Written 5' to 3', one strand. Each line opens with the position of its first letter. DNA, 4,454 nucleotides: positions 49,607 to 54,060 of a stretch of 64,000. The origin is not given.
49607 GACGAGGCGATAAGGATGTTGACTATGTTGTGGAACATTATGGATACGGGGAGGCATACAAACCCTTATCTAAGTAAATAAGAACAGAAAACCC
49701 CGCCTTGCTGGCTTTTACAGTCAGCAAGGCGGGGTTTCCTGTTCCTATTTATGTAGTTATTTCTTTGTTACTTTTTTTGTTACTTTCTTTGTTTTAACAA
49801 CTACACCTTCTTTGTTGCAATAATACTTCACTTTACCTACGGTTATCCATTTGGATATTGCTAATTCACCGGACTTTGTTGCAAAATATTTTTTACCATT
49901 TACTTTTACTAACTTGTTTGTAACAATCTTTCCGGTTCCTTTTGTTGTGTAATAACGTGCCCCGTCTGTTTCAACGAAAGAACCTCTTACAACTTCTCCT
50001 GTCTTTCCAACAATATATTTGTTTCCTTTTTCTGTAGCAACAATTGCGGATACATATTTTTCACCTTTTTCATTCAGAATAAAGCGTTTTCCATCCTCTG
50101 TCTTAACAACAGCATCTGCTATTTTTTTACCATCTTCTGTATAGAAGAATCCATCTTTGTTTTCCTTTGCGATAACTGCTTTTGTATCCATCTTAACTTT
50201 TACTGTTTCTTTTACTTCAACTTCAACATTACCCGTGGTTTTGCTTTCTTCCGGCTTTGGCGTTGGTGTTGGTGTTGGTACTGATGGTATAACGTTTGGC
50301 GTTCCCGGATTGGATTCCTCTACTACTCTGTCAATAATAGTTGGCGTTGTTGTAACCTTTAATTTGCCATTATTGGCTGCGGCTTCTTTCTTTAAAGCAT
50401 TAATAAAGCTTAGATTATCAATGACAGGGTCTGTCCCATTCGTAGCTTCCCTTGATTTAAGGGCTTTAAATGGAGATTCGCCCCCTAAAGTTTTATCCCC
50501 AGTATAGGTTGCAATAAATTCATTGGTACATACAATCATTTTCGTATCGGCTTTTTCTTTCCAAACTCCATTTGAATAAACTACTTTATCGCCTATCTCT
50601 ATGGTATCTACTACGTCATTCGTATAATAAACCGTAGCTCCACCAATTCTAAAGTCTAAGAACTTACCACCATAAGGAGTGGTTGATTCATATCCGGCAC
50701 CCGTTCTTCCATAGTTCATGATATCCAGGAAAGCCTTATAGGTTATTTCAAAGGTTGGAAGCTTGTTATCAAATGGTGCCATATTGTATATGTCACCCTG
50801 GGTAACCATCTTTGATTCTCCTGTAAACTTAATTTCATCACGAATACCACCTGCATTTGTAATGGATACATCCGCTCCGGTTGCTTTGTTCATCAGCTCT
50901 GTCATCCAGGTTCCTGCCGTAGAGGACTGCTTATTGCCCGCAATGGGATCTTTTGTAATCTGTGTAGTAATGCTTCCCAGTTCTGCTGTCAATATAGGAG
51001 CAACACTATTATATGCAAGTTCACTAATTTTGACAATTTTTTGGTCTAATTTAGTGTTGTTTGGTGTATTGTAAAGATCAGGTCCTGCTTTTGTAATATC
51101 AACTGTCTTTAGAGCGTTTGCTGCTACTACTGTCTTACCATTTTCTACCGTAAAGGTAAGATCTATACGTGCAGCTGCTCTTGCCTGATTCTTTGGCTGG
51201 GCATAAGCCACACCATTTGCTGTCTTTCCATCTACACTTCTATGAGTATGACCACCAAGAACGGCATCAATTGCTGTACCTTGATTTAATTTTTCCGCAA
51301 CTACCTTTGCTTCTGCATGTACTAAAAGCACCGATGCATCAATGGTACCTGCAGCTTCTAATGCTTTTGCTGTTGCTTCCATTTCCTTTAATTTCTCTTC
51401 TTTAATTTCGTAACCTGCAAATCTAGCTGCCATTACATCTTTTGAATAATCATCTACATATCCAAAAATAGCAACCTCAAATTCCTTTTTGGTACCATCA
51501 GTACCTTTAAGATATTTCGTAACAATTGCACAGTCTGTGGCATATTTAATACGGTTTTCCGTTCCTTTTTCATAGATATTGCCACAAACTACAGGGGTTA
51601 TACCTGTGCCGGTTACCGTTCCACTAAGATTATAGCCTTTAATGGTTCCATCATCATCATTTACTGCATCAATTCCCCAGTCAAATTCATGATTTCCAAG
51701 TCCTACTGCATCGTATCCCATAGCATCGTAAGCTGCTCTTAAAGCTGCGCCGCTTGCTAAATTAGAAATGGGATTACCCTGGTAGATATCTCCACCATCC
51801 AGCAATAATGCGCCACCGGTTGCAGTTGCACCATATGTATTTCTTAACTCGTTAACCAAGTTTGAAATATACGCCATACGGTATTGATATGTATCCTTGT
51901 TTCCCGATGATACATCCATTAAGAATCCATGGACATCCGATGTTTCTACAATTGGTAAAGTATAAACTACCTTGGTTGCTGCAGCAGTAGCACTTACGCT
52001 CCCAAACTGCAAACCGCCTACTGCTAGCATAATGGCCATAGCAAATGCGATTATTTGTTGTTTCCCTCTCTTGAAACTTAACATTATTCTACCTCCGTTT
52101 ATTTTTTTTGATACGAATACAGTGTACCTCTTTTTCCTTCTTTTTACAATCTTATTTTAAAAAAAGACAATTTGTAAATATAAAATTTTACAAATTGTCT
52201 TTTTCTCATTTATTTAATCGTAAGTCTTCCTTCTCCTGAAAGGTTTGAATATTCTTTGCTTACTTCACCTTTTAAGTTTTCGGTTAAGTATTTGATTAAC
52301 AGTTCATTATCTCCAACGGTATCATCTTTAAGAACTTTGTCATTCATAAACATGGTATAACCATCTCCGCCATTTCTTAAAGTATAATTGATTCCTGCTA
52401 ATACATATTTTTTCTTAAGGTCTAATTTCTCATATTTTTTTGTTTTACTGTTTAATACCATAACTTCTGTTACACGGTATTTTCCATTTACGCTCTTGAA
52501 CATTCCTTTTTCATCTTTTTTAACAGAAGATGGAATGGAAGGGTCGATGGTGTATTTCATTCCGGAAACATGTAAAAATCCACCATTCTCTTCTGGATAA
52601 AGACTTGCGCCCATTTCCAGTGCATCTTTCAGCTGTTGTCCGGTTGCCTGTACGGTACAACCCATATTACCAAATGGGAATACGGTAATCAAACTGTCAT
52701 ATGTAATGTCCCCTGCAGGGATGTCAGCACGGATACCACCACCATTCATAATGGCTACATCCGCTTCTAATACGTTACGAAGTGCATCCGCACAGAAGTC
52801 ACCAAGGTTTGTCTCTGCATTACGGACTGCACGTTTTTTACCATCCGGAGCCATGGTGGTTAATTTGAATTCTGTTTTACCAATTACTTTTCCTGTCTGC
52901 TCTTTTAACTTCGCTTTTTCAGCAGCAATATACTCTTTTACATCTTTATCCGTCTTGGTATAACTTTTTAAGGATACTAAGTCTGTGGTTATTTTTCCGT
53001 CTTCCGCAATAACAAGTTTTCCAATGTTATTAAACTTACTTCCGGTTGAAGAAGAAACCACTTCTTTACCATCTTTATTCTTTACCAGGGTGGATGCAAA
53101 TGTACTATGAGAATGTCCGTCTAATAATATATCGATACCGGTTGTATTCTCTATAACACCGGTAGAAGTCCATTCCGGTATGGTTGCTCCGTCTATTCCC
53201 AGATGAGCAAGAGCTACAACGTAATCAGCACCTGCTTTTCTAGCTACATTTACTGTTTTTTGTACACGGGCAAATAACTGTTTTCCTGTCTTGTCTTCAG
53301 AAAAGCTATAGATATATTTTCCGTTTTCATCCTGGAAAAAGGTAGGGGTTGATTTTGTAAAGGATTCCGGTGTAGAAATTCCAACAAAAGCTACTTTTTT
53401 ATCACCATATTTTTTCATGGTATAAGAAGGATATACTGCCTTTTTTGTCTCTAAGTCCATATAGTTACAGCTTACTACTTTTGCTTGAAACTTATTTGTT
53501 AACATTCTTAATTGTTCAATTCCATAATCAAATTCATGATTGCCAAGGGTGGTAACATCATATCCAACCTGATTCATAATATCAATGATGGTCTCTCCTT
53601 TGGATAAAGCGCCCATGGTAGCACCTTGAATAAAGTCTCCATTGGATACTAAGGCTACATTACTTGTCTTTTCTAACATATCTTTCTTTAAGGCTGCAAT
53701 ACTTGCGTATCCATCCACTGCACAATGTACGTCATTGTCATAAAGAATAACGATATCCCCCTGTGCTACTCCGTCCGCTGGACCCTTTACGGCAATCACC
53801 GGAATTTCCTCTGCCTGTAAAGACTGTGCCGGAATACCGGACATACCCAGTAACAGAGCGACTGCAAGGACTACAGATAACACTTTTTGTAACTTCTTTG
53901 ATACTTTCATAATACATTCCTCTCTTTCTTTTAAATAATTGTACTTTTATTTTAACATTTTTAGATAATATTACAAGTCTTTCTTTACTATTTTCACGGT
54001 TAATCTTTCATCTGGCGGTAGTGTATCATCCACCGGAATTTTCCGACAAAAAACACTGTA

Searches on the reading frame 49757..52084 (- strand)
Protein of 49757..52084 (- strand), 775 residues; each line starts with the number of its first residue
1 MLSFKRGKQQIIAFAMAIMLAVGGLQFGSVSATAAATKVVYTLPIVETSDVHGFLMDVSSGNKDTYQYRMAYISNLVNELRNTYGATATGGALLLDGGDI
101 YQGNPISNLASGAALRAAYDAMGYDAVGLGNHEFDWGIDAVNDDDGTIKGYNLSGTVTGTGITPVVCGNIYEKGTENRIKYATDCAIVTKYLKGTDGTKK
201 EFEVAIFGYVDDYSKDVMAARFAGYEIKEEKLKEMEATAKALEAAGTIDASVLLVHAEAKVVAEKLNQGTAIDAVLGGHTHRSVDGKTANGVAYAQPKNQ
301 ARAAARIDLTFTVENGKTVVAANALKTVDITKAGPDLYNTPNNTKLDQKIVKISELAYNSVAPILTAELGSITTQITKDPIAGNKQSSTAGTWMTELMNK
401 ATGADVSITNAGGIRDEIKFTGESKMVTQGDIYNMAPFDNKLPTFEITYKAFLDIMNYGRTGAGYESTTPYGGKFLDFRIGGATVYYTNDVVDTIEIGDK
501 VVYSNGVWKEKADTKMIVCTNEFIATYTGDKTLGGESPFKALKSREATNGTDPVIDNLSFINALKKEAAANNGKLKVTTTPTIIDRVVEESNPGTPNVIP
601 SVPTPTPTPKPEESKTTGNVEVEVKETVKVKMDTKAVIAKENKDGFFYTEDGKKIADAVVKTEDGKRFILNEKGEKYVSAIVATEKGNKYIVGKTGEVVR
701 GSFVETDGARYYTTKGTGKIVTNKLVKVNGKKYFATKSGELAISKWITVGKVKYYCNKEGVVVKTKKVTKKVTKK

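Call 73: search_protein_families(library=pfam, proteins=[window:49757-52084:-], max_evalue=0.00001)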
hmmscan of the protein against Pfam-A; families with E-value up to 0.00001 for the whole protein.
window:49757-52084:- (775 aa): 3 families
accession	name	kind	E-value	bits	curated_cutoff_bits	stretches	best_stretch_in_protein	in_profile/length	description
PF02872.23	5_nucleotid_C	-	1.1e-12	48.7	23.6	1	383-525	17-147/158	5'-nucleotidase, C-terminal domain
PF00149.33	Metallophos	-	5.7e-06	27.3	21.5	0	44-282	2-190/191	Calcineurin-like phosphoesterase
PF19127.6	Choline_bind_3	-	8.4e-06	26.1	27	0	694-724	16-46/47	Choline-binding repeat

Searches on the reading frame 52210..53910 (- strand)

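Call 73: search_protein_families(library=pfam, proteins=[window:52210-53910:-], max_evalue=0.00001)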
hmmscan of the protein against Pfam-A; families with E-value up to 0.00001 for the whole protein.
window:52210-53910:- (566 aa): 2 families
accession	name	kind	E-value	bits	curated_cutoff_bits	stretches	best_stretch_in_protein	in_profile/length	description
PF02872.23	5_nucleotid_C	-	6e-38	130.9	23.6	1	352-521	9-156/158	5'-nucleotidase, C-terminal domain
PF00149.33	Metallophos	-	2.4e-09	38.3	21.5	1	59-269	7-190/191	Calcineurin-like phosphoesterase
